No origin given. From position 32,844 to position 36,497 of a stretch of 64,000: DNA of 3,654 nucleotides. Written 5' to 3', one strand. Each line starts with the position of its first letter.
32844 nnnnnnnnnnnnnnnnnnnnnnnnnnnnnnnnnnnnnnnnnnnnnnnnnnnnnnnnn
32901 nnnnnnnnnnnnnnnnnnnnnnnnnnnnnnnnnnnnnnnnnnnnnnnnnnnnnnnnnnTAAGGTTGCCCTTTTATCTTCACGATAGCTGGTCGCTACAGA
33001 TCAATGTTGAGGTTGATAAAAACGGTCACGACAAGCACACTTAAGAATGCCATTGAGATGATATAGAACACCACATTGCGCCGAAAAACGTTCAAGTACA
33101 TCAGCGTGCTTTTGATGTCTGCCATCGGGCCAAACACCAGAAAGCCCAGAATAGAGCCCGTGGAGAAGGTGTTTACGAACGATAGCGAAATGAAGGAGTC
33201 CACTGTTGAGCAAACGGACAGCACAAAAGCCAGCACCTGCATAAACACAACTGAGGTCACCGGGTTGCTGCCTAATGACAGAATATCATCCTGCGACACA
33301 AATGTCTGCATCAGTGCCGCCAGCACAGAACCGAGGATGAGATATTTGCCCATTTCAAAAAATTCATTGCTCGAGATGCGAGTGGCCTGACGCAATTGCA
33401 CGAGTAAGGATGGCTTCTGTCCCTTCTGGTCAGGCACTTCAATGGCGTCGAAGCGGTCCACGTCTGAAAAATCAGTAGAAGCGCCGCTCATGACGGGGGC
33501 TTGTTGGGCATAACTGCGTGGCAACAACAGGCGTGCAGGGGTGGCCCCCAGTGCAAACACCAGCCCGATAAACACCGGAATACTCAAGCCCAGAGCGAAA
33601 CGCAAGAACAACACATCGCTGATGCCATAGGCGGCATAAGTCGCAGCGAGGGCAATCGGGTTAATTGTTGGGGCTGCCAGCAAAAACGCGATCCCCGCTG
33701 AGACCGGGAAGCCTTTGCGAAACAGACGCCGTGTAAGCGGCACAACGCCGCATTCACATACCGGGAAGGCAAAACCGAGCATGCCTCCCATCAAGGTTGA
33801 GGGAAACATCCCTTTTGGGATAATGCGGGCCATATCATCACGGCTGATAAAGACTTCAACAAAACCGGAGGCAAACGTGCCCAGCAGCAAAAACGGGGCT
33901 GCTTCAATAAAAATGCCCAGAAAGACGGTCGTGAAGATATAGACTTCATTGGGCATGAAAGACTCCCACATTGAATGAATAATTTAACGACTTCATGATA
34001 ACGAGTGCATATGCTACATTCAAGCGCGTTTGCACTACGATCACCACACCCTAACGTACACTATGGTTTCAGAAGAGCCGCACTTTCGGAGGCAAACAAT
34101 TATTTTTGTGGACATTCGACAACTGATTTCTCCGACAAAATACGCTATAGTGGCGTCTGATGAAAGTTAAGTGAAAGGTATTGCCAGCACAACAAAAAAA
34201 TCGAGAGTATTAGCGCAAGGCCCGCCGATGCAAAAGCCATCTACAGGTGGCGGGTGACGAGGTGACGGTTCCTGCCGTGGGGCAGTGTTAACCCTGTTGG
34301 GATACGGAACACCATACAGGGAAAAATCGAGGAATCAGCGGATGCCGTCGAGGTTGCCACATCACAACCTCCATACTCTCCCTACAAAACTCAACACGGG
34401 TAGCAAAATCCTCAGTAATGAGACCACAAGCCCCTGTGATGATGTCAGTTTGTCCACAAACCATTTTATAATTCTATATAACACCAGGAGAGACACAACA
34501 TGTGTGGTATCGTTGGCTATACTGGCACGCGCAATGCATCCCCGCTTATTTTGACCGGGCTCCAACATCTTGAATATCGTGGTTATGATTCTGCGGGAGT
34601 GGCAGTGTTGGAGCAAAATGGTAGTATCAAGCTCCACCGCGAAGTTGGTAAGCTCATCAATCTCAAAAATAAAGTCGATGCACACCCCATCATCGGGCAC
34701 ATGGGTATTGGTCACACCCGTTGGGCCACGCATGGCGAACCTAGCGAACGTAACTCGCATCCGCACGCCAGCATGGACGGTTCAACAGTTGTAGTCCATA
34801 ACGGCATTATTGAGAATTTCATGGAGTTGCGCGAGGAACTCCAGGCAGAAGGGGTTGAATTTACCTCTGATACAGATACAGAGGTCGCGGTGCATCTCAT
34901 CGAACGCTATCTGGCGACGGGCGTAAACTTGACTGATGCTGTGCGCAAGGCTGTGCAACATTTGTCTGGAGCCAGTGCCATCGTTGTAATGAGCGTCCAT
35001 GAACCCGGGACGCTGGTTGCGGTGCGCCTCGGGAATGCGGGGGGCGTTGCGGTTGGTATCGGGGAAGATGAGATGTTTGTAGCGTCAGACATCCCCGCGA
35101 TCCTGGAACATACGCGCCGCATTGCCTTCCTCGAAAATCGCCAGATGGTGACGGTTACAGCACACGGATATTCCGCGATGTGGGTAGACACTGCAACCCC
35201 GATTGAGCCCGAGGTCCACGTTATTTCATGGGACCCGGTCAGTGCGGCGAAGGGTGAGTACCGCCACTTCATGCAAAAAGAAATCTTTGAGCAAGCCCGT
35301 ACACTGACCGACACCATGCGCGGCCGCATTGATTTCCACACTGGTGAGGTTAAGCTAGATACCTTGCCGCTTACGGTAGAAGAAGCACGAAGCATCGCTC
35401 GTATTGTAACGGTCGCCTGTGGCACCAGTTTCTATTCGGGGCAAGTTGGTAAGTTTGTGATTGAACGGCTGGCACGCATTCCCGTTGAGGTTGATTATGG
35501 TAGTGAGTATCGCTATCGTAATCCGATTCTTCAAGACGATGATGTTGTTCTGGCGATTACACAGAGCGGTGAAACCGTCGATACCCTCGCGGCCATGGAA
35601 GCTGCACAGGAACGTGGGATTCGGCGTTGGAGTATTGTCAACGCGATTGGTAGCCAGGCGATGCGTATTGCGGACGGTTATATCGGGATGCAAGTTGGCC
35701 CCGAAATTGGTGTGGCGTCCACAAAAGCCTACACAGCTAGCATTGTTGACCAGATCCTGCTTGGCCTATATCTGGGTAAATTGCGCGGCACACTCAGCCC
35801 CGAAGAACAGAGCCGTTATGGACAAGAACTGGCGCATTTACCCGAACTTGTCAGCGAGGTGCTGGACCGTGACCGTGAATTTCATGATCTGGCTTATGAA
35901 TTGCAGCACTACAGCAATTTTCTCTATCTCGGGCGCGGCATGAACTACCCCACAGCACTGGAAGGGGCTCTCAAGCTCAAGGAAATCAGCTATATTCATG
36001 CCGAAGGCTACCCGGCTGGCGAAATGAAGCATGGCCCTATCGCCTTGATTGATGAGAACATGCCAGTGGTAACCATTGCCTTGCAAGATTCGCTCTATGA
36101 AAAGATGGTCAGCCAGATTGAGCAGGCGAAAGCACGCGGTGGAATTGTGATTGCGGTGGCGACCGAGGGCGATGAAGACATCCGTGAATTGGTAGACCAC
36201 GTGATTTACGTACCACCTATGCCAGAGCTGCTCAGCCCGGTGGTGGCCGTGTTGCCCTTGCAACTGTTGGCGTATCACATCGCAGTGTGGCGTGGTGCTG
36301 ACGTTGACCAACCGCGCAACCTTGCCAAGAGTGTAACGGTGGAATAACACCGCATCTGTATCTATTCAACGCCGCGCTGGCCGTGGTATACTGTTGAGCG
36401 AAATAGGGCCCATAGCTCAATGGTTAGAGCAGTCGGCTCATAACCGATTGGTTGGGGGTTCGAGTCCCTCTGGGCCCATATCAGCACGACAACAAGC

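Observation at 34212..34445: glmS ribozyme with a 55-nt two-hairpin insertion in the catalytic core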

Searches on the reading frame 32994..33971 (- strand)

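Call 5: search_protein_families(library=ncbifam, proteins=[window:32994-33971:-])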
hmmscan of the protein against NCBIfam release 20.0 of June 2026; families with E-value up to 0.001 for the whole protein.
window:32994-33971:- (325 aa): 2 families
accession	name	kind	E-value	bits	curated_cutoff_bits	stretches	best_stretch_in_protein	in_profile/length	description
NF033936.1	CuZnOut_SO0444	equivalog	5.7e-31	107.9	300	1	17-316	1-307/351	SO_0444 family Cu/Zn efflux transporter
NF040736.1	efflux_SaoE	equivalog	4.1e-23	82.2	325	1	18-315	12-291/352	efflux transporter SaoE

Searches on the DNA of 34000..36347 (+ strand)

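Call 3: search_rna_families(source=window, start=34000, end=34600, threshold=evalue, max_evalue=10, show_alignments=5)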
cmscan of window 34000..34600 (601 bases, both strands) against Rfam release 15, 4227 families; matches with E-value up to 10: 1.
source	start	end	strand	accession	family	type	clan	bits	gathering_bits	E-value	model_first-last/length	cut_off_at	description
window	34201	34415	+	RF00234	glmS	Cis-reg; riboswitch;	-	29.8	37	3.7e-05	1-167/167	no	glmS glucosamine-6-phosphate activated ribozyme aptamer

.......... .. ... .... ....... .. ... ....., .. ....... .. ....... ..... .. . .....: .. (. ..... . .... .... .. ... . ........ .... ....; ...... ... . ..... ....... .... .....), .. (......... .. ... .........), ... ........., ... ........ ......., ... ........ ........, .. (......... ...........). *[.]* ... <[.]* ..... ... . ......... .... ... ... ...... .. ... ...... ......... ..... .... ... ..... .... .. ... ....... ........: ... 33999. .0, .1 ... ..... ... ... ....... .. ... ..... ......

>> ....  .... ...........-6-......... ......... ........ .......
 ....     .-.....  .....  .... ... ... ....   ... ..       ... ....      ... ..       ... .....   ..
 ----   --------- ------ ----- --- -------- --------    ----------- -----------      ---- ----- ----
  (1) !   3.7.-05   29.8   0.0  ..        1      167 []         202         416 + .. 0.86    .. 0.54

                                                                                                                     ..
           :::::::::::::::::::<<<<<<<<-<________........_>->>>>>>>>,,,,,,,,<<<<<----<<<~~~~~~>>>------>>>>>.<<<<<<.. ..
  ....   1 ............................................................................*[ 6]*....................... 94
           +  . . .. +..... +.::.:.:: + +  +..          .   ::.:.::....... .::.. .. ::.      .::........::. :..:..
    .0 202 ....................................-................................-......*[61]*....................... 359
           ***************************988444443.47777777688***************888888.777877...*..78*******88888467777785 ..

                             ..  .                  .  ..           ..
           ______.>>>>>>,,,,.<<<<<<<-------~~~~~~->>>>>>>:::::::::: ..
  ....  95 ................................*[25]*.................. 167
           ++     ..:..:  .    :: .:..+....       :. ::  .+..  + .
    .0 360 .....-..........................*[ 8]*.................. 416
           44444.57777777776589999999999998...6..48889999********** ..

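Call 26: search_rna_families(sources=[L001, L003, L005, L006, L007, L008, L009, L010, L011, L012, L013, L014, L015, L016, L018, L019, L020, L021, L022, L024], threshold=gathering)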
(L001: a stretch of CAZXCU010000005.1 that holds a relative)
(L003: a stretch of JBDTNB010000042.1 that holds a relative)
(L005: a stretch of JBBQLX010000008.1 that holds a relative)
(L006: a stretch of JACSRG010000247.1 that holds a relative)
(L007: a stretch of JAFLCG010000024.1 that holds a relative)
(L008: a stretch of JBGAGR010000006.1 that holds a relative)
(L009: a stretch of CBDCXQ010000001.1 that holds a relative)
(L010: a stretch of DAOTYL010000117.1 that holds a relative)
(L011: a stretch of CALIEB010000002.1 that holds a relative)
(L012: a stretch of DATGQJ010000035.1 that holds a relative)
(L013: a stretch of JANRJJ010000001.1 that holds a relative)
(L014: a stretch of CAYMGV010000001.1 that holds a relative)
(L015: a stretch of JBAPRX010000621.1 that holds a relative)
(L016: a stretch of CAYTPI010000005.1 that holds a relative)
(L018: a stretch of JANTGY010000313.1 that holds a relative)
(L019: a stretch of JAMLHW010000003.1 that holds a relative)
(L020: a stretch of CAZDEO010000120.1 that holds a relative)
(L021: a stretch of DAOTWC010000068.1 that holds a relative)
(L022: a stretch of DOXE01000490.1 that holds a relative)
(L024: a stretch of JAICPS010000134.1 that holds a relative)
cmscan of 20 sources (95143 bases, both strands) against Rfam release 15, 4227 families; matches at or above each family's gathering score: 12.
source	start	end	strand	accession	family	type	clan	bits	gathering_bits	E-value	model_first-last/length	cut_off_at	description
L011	1253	1427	+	RF00234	glmS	Cis-reg; riboswitch;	-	71.7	37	2.4e-14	1-167/167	no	glmS glucosamine-6-phosphate activated ribozyme aptamer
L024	860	932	-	RF00005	tRNA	Gene; tRNA;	CL00001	71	29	2.4e-13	1-71/71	no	tRNA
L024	1159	1394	+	RF00234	glmS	Cis-reg; riboswitch;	-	55.8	37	5.1e-10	1-167/167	no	glmS glucosamine-6-phosphate activated ribozyme aptamer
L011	3381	3558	+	RF00013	6S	Gene;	-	53.6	46.4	1.1e-07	1-187/187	no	6S / SsrS RNA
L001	1246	1402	+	RF00234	glmS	Cis-reg; riboswitch;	-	45.4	37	3.4e-07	1-167/167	no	glmS glucosamine-6-phosphate activated ribozyme aptamer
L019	1126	1369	+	RF00234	glmS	Cis-reg; riboswitch;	-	43.8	37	9.3e-07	1-167/167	no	glmS glucosamine-6-phosphate activated ribozyme aptamer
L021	1190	1419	+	RF00234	glmS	Cis-reg; riboswitch;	-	43.1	37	1.5e-06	1-167/167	no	glmS glucosamine-6-phosphate activated ribozyme aptamer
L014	1168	1405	+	RF00234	glmS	Cis-reg; riboswitch;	-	42.3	37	2.4e-06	1-167/167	no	glmS glucosamine-6-phosphate activated ribozyme aptamer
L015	1000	1298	+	RF00234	glmS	Cis-reg; riboswitch;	-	41.8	37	3.2e-06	1-167/167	no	glmS glucosamine-6-phosphate activated ribozyme aptamer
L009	1133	1351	+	RF00234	glmS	Cis-reg; riboswitch;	-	39.6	37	1.3e-05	1-167/167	no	glmS glucosamine-6-phosphate activated ribozyme aptamer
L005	1150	1371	+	RF00234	glmS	Cis-reg; riboswitch;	-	39.3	37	1.6e-05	1-167/167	no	glmS glucosamine-6-phosphate activated ribozyme aptamer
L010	850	1085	+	RF00234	glmS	Cis-reg; riboswitch;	-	39.1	37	1.8e-05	1-167/167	no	glmS glucosamine-6-phosphate activated ribozyme aptamer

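Call 41: search_rna_families(sources=[L002, L004, L017, L025, L026, L027, L028, L029, L030, L031, L032, L033, L034, L035, L036, L037, L038, L039, L040, L041], threshold=gathering)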
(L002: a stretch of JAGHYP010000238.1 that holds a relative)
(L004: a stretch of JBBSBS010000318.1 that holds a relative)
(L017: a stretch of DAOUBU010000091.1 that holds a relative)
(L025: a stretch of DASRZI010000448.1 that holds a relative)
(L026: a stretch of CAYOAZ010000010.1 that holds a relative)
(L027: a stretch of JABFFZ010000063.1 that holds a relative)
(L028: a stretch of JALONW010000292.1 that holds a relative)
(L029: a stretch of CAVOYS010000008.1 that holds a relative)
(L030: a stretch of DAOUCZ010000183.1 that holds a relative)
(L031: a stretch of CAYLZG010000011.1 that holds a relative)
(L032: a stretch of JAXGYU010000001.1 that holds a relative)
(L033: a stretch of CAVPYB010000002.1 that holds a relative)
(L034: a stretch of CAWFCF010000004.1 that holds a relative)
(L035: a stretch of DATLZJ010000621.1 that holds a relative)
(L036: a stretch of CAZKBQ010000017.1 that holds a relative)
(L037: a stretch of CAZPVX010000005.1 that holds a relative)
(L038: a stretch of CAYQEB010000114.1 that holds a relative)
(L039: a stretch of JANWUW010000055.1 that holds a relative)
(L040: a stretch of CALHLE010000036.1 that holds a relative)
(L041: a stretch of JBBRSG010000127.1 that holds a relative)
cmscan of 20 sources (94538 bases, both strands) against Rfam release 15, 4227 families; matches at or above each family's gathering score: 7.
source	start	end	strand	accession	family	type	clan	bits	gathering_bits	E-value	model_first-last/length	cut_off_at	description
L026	1086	1329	+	RF00234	glmS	Cis-reg; riboswitch;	-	63.6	37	3.9e-12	1-167/167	no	glmS glucosamine-6-phosphate activated ribozyme aptamer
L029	1091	1311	+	RF00234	glmS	Cis-reg; riboswitch;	-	47.4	37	9.7e-08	1-167/167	no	glmS glucosamine-6-phosphate activated ribozyme aptamer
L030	1219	1409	+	RF00234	glmS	Cis-reg; riboswitch;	-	46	37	2.4e-07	1-167/167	no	glmS glucosamine-6-phosphate activated ribozyme aptamer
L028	913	1103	+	RF00234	glmS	Cis-reg; riboswitch;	-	45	37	4.5e-07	1-167/167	no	glmS glucosamine-6-phosphate activated ribozyme aptamer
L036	1141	1358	+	RF00234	glmS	Cis-reg; riboswitch;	-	44.1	37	7.9e-07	1-167/167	no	glmS glucosamine-6-phosphate activated ribozyme aptamer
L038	929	1208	+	RF00234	glmS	Cis-reg; riboswitch;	-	42.2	37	2.6e-06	1-167/167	no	glmS glucosamine-6-phosphate activated ribozyme aptamer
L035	1048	1345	+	RF00234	glmS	Cis-reg; riboswitch;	-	39.4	37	1.5e-05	1-167/167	no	glmS glucosamine-6-phosphate activated ribozyme aptamer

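Call 68: search_with_rna_model(model_id=R1, sources=[L001, L002, L003, L004, L005, L006, L007, L008, L009, L010, L011, L012, L013, L014, L015, L016, L017, L018, L019, L020, L021, L022, L023, L024, L025, L026, L027, L028, L029, L030, L031, L032, L033, L034, L035, L036, L037, L038, L039, L040, L041], max_evalue=0.01)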
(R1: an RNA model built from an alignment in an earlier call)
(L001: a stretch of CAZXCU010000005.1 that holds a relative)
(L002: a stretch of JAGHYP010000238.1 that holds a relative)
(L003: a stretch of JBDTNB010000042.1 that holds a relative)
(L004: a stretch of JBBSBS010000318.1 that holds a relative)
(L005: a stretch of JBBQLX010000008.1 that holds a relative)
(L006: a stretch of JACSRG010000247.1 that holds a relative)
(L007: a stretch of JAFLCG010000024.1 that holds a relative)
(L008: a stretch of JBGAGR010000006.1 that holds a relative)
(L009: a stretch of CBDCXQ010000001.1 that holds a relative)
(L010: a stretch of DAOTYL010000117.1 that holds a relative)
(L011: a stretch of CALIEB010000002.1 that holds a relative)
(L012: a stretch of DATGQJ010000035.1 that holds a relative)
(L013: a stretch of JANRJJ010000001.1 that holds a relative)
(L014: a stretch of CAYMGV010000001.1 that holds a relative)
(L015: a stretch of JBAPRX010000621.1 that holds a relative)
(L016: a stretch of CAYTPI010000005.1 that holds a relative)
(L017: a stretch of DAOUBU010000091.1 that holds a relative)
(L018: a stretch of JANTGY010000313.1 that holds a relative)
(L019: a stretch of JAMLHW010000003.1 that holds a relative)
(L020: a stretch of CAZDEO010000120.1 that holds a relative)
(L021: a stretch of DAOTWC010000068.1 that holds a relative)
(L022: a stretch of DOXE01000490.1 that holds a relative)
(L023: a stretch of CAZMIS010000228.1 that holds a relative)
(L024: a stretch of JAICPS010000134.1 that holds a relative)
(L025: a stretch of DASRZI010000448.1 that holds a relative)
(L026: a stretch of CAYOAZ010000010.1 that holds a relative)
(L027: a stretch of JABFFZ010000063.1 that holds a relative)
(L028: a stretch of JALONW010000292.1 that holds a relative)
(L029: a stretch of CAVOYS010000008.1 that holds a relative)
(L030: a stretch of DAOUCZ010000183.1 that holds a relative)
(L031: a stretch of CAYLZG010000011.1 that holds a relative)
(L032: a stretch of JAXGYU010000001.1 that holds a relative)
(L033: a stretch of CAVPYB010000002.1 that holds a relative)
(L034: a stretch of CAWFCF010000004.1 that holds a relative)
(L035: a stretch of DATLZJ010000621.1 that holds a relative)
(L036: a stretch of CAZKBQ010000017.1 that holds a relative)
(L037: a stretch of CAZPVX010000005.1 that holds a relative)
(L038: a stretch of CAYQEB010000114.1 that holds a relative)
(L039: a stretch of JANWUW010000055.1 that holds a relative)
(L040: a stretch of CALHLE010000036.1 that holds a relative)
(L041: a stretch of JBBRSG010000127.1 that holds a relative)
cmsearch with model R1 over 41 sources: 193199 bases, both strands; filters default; matches with E-value up to 0.01: 33.
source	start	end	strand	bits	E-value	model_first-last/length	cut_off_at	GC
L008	1182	1293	+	113.5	1e-24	1-113/113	no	0.56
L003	1185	1294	+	110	7e-24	1-113/113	no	0.55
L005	1159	1274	+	109.4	9.8e-24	1-113/113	no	0.53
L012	1182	1290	+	106.9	3.8e-23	1-113/113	no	0.57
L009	1142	1251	+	103.9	2e-22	1-113/113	no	0.54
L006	1130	1247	+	102.1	5.3e-22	1-113/113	no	0.61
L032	1304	1415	+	101.5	7.3e-22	1-113/113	no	0.53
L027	1088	1214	+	100.8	1e-21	1-113/113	no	0.57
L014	1177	1308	+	98.4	3.8e-21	1-113/113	no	0.63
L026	1095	1236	+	97.4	6.6e-21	1-113/113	no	0.66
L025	1129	1247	+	95.9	1.5e-20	1-113/113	no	0.53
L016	1186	1306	+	93.2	6.5e-20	1-113/113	no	0.6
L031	1295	1412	+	92.6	8.7e-20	1-113/113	no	0.63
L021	1199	1318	+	90.9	2.3e-19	1-113/113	no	0.64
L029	1100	1218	+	90.6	2.7e-19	1-113/113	no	0.51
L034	1151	1307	+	90.3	3.2e-19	1-113/113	no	0.59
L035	1057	1215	+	90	3.6e-19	1-113/113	no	0.65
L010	859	988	+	89.3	5.5e-19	1-113/113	no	0.68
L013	1097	1236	+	88.6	7.9e-19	1-113/113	no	0.56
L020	1087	1211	+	88.4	9e-19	1-113/113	no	0.61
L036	1150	1257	+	87.6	1.3e-18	1-113/113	no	0.61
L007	1233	1327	+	87.1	1.8e-18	1-113/113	no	0.64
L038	938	1079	+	86.3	2.8e-18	1-113/113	no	0.69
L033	1145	1307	+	82.4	2.2e-17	1-113/113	no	0.6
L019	1135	1257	+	79.6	1e-16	1-113/113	no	0.57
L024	1168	1302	+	75.9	7.7e-16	1-113/113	no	0.56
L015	1077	1203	+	71.8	7.2e-15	1-113/113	no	0.5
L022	1079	1234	+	69.8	2.2e-14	1-113/113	no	0.53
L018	1110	1227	+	67.3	8.1e-14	1-113/113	no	0.46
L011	1262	1329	+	52.2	3e-10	1-113/113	no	0.66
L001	1255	1326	+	49.6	1.2e-09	1-113/113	no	0.6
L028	922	997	+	38.1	6.2e-07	1-113/113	no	0.63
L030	1228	1305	+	35.7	2.4e-06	1-113/113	no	0.56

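Call 74: search_rna_families(sources=[L031, L032], threshold=evalue, max_evalue=1, show_alignments=2)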
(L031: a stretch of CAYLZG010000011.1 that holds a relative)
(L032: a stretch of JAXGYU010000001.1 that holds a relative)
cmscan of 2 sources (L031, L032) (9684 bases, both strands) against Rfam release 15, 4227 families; matches with E-value up to 1: 2.
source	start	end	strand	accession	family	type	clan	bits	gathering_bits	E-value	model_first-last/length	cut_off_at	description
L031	1286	1502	+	RF00234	glmS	Cis-reg; riboswitch;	-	32.9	37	8.8e-05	1-167/167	no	glmS glucosamine-6-phosphate activated ribozyme aptamer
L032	1295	1483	+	RF00234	glmS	Cis-reg; riboswitch;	-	32.3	37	0.00013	1-167/167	no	glmS glucosamine-6-phosphate activated ribozyme aptamer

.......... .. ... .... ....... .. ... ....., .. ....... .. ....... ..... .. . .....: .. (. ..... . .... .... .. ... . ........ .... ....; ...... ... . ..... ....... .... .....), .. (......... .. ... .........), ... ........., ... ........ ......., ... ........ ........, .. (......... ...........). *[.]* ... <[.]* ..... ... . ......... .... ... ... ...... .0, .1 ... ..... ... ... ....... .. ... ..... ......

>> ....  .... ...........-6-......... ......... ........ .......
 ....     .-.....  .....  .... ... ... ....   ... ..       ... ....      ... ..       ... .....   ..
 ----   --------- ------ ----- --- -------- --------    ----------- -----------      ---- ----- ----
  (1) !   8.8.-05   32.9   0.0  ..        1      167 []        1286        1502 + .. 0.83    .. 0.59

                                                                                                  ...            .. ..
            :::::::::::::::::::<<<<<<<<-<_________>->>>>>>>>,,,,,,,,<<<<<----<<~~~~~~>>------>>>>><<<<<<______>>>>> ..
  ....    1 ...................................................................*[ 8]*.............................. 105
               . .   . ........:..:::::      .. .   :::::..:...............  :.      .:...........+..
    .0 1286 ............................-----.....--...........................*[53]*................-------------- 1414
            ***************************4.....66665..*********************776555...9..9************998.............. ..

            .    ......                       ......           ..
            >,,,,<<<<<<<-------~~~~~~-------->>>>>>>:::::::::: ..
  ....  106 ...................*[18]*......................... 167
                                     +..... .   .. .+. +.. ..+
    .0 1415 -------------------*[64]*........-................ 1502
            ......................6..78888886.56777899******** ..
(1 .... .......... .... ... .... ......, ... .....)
